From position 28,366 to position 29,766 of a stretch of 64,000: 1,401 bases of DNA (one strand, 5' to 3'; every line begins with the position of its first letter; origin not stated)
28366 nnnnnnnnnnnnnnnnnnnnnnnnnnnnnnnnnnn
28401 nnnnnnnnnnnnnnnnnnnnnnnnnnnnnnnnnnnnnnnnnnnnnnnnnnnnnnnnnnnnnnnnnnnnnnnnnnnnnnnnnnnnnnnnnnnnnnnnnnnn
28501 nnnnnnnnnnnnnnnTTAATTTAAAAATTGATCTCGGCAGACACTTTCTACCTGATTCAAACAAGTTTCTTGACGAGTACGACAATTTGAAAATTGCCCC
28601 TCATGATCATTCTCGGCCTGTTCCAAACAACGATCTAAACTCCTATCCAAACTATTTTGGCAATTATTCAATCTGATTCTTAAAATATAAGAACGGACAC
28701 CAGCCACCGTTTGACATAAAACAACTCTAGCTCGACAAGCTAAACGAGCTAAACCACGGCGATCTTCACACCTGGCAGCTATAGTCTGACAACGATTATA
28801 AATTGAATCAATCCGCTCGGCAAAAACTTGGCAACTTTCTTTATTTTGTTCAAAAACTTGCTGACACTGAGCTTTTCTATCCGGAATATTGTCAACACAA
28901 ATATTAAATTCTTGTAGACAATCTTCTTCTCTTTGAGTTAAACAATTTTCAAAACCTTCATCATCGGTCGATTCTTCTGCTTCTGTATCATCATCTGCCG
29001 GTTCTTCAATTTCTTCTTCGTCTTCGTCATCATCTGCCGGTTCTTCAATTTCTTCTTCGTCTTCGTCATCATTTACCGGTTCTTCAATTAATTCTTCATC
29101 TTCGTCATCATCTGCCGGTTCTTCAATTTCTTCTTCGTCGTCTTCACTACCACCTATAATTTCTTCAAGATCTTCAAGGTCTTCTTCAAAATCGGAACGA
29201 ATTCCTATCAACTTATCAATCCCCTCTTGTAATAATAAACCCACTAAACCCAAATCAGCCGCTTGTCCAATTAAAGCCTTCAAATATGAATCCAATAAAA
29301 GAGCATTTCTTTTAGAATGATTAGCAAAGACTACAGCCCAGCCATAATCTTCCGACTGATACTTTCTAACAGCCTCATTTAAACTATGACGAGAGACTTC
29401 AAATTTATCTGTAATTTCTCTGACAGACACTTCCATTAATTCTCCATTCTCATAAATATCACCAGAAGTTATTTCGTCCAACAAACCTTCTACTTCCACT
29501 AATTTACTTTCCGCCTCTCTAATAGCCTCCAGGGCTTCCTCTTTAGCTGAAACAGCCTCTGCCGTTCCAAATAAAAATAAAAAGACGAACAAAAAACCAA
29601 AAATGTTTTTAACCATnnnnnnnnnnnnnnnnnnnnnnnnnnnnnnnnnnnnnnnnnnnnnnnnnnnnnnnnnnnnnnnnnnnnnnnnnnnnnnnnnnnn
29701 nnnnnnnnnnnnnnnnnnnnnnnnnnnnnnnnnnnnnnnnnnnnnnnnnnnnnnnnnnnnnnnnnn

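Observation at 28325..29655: A secreted acidic-repeat, 14-cysteine protein inserted between fusA and tuf in the str operon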

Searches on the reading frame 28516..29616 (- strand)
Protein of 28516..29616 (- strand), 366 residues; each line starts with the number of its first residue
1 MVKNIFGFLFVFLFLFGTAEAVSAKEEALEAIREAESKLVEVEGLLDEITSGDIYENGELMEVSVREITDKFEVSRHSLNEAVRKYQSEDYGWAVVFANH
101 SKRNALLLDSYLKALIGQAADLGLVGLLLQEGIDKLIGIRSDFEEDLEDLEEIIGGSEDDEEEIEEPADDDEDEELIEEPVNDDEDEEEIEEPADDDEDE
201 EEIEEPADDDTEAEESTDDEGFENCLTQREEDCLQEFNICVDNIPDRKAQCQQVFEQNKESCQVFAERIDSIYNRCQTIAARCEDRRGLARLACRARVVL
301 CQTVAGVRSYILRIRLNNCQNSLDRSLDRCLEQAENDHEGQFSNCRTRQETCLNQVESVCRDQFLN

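Call 4: search_protein_families(library=pfam, proteins=[window:28516-29616:-], max_evalue=10)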
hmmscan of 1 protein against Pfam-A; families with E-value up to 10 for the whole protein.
window:28516-29616:- (366 aa): 8 families
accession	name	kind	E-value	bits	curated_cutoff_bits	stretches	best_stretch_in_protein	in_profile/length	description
PF00392.27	GntR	-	0.011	15.9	27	1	64-89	26-51/64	Bacterial regulatory proteins, gntR family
PF12568.14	PanZ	-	0.079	12.9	22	1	56-115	60-118/128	Acetyltransferase (GNAT) domain, PanZ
PF12802.13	MarR_2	-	0.21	12.2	27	1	54-88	14-46/61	MarR family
PF02724.19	CDC45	-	0.21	10.2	34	1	157-279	125-226/624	CDC45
PF22251.1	PFF1_TM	-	0.23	11.4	32.3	1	155-215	146-206/300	Vacuolar membrane protease, transmembrane domain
PF04967.18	HTH_10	-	0.31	11.3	23.1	0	63-88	24-49/53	HTH DNA binding domain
PF03153.18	TFIIA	-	8.3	6.7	36.2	0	155-199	326-368/415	Transcription factor IIA, alpha/beta subunit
PF04147.17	Nop14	-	9.6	4.7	34.9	0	157-230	333-411/862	Nop14-like family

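Call 6: find_homologous_proteins(query=window:28516-29616:-, max_evalue=0.001)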
Query window:28516-29616:- (366 aa): 1 proteins with E <= 0.001 among 8000 candidates.
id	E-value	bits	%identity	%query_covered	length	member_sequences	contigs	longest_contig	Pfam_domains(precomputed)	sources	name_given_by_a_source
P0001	9.0e-232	786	100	100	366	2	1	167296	-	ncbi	ncbi:MAG: hypothetical protein ACOCU8_02360 [Patescibacteria group bacterium]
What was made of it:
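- Tried and rejected: The full protein returned only itself, probably because the acidic repeat dominated the candidate list (call 6).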

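Call 14: find_encoding_contigs(protein=P0001, flank=10000, max_places=6)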
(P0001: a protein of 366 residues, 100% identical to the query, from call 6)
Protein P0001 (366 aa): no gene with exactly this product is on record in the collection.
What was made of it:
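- Tried and rejected: Not on record (call 14).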

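Call 19: predict_structure(protein=window:28519-29616:-)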
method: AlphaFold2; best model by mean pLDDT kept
length: 366 residues; sequences in the alignment: 1
mean_pLDDT: 62.1   pTM: 0.37
mean pLDDT of the five models: 62.1, 60.2, 47.9, 45.7, 43.7
residues with pLDDT >= 90: 13; 70-90: 101; 50-70: 163; < 50: 89
segments of 3 or more residues with pLDDT < 50: 54-58, 119-128, 153-175, 177-182, 187-195, 200-210, 212-216
pLDDT, mean of each block of 10 residues (from residue 1): 65 56 58 63 61 50 59 63 54 52 55 50 46 55 57 45 40 43 48 45 45 51 85 90 81 77 72 74 69 58 57 65 77 83 90 87 79
secondary structure, 60 per line:
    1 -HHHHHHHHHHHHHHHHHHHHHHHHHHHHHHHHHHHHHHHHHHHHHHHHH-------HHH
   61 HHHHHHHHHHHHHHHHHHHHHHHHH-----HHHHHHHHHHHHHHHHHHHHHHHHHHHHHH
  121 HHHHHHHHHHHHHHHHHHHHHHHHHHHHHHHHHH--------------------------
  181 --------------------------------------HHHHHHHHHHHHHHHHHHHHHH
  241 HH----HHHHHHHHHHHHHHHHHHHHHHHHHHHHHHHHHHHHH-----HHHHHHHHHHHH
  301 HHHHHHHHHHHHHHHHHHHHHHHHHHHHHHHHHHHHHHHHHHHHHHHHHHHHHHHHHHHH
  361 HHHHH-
elements in order: H2-50 H58-85 H91-154 H219-242 H247-283 H289-365

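Call 42: search_solved_structures(query=A1, max_evalue=10, show_alignments=2)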
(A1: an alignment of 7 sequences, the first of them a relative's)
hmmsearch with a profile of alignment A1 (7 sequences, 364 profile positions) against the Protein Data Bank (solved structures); distinct sequences matched with E-value up to 10: 10.
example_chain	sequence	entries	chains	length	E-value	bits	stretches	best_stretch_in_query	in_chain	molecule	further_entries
7upp_C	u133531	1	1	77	0.26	13.3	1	11-58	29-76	DHT03 protein C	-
3wyf_B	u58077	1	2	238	0.58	12.2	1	187-251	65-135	Ran-specific GTPase-activating protein 2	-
1mwp_A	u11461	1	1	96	0.8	11.7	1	237-286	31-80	AMYLOID A4 PROTEIN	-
5xns_A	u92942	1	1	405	1.8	10.6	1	29-66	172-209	Chromosome partition protein Smc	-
7mrk_A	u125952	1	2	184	2.4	10.1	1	237-288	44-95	Amyloid-beta A4 protein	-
7mrn_C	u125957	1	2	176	5.2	9.1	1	237-335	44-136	N-APP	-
4jfn_A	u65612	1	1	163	5.6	8.9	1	237-288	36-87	Amyloid beta A4 protein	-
7rja_H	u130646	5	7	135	8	8.4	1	163-277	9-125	Ubiquinol--cytochrome-c reductase subunit 6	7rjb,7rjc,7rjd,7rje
3ktm_A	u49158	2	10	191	9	8.3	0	237-288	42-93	Amyloid beta A4 protein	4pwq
8ab6_F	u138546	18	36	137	9.5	8.2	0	171-263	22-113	YALI0F24673p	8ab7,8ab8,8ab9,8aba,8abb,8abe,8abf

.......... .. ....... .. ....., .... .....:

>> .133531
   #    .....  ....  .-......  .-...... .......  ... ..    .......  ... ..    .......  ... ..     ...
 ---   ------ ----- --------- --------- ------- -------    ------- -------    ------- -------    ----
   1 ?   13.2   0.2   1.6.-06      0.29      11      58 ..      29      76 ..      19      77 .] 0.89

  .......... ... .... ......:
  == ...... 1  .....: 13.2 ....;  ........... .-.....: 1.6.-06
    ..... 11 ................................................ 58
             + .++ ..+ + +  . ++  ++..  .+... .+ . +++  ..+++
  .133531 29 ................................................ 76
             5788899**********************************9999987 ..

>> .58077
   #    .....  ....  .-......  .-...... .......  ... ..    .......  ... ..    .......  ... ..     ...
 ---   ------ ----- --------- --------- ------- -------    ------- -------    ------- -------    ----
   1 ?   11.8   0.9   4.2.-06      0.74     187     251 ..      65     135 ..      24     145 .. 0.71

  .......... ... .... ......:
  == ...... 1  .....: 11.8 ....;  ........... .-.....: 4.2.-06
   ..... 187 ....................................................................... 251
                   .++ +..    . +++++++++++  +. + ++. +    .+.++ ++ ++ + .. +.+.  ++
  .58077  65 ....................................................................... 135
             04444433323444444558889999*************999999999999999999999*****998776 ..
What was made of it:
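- Tried and rejected: A PDB sequence profile gave nothing below E = 0.26 (call 42).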

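Call 43: search_protein_families(library=pfam, alignment_id=A1, max_evalue=1)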
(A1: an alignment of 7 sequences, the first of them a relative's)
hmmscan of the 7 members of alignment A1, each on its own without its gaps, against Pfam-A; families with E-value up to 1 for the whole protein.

A. member 1, P0001 (366 aa): 6 families
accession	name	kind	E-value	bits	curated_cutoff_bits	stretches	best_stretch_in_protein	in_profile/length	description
PF00392.27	GntR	-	0.011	15.9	27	1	64-89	26-51/64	Bacterial regulatory proteins, gntR family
PF12568.14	PanZ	-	0.079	12.9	22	1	56-115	60-118/128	Acetyltransferase (GNAT) domain, PanZ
PF12802.13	MarR_2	-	0.21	12.2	27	1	54-88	14-46/61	MarR family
PF02724.19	CDC45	-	0.21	10.2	34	1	157-279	125-226/624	CDC45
PF22251.1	PFF1_TM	-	0.23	11.4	32.3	1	155-215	146-206/300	Vacuolar membrane protease, transmembrane domain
PF04967.18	HTH_10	-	0.31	11.3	23.1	0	63-88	24-49/53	HTH DNA binding domain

B. families by the number of members that match (of 7 scanned): 7 families
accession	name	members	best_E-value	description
PF17424.7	DUF5411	1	0.0069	Family of unknown function (DUF5411)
PF00392.27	GntR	1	0.011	Bacterial regulatory proteins, gntR family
PF12568.14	PanZ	1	0.079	Acetyltransferase (GNAT) domain, PanZ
PF12802.13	MarR_2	1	0.21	MarR family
PF02724.19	CDC45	1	0.21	CDC45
PF22251.1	PFF1_TM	1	0.23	Vacuolar membrane protease, transmembrane domain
PF04967.18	HTH_10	1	0.31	HTH DNA binding domain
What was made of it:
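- On DUF4398 (PF14346-type helical bundle): No Pfam hit at E <= 1 for any member (call 43).
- Closest known: DUF4398. Different: Pfam and the PDB sequence profile give no DUF4398 or 4fm3 hit (calls 4, 42, 43).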

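Call 45: predict_structure(alignment_id=A1)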
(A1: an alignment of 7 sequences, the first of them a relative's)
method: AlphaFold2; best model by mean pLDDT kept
length: 366 residues; sequences in the alignment: 7
mean_pLDDT: 69.0   pTM: 0.36
mean pLDDT of the five models: 69.0, 67.2, 65.1, 65.1, 62.8
residues with pLDDT >= 90: 64; 70-90: 151; 50-70: 44; < 50: 107
segments of 3 or more residues with pLDDT < 50: 55-61, 119-130, 132-217
pLDDT, mean of each block of 10 residues (from residue 1): 59 54 76 82 71 45 62 82 80 84 84 62 44 46 42 40 32 34 35 37 38 50 93 96 88 90 87 88 89 85 76 79 86 91 96 94 80
secondary structure, 60 per line:
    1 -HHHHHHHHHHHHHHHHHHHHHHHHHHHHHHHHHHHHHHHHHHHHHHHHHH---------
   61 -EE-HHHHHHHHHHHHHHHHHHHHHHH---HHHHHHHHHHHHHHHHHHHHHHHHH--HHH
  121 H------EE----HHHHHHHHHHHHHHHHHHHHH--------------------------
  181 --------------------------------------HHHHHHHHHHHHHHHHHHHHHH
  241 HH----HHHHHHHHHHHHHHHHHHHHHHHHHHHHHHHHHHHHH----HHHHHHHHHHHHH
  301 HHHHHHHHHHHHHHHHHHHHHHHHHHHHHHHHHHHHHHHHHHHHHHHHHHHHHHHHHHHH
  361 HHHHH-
elements in order: H2-51 H65-87 H91-115 H118-121 H134-154 H219-242 H247-283 H288-365
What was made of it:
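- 28519..28962 (-): Cys-rich C-domain, residues 219-366. Predicted as a long antiparallel helical hairpin with a turn near residues 284-287. The 14 Cys have mirror-symmetric spacing. Inferred nested disulfides: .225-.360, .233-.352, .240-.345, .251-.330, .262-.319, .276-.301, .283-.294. AlphaFold2 gives H219-242, H247-283 and H288-365 at pLDDT 76-96 (10-residue block means; 85-96 outside residues 291-320) (call 45).
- On Csp copper storage proteins: AlphaFold2 gives a two-arm hairpin (call 45).
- On Alpha-hairpinin-like fold (works-like comparison): Helix-turn-helix is predicted at pLDDT 76-96 (block means, call 45).
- AlphaFold2 predicts helix-turn-helix at pLDDT 76-96 (block means), with the turn at 284-287, close to the centre of symmetry (call 45). 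AlphaFold2 predicts a two-arm hairpin, not a four-helix bundle (call 45). AlphaFold2 confidence is high for the C-domain (call 45).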

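Call 49: fold_search(model_id=the predicted structure, library=pdb)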
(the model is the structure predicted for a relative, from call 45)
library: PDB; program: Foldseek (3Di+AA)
matches with E <= 10: 460; with E <= 0.001: 0
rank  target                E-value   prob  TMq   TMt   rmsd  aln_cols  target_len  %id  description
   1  5ew5_A                3.5e-01  0.94  0.21  0.17   8.1       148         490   16  Crystal Structure of Colicin E9 In Complex with Its Immunity Protein Im9 (released 2016-07-20)
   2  5c21_B                4.7e-01  0.97  0.25  0.33   6.9       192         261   11  Crystal structure of native HlyD from E. coli (released 2016-02-17)
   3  8iyj_V0               5.1e-01  0.92  0.22  0.34   8.1       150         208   14  Cryo-EM structure of the 48-nm repeat doublet microtubule from mouse sperm (released 2023-07-05)
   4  4fm3_C                5.4e-01  0.96  0.17  0.61  17.4       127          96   16  Crystal structure of a DUF4398 family protein (PA2901) from Pseudomonas aeruginosa PAO1 at 2.47 A resolution (released 2012-08-15)
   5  4mu6                  5.4e-01  0.66  0.16  0.21  16.1       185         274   10  Crystal Structure of the N-terminal domain of Effector Protein LegC3 from Legionella pneumophila (released 2013-12-11)
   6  9qxt_A                5.7e-01  0.54  0.17  0.10   9.5       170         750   12  E. coli JetABC dimer in the DNA boarding-holding state (released 2025-10-01)
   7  5fzt_A                5.9e-01  0.16  0.18  0.20  36.6       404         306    8  The crystal structure of R7R8 in complex with a DLC1 fragment. (released 2016-04-27)
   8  8tqe_A                5.9e-01  0.13  0.15  0.03  32.3       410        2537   13  XptA2 wild type (released 2023-09-27)
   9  5c1f_A                6.9e-01  0.16  0.15  0.18  36.6       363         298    8  Structure of the Imp2 F-BAR domain (released 2016-01-27)
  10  2x0c                  7.2e-01  0.09  0.14  0.16  35.4       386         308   10  Crystal Structure of the R7R8 domains of Talin (released 2010-07-07)
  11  9cpc_3Q               7.9e-01  0.63  0.20  0.42   8.6       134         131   16  Atomic model of porcine brain ventricles cilia doublet microtubule (48-nm periodicity) (released 2024-10-23)
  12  7v1a_A                7.9e-01  0.13  0.16  0.19  34.9       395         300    9  Stapled TBS peptide from RIAM bound to talin R7R8 domains (released 2023-06-14)
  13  5c21_A                8.3e-01  0.85  0.25  0.32   7.5       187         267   11  Crystal structure of native HlyD from E. coli (released 2016-02-17)
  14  8snb_8R               9.7e-01  0.25  0.25  0.23  53.2       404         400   11  atomic model of sea urchin sperm doublet microtubule (48-nm periodicity) (released 2023-06-28)
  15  5c22_B                1.0e+00  0.91  0.26  0.34   7.6       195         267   11  Crystal structure of Zn-bound HlyD from E. coli (released 2016-02-17)
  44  4fm3_A                1.7e+00  0.75  0.17  0.62  17.4       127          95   16  Crystal structure of a DUF4398 family protein (PA2901) from Pseudomonas aeruginosa PAO1 at 2.47 A resolution (released 2012-08-15)
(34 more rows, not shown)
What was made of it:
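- The top Foldseek hit is the colicin E9 coiled-coil hairpin (call 49).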
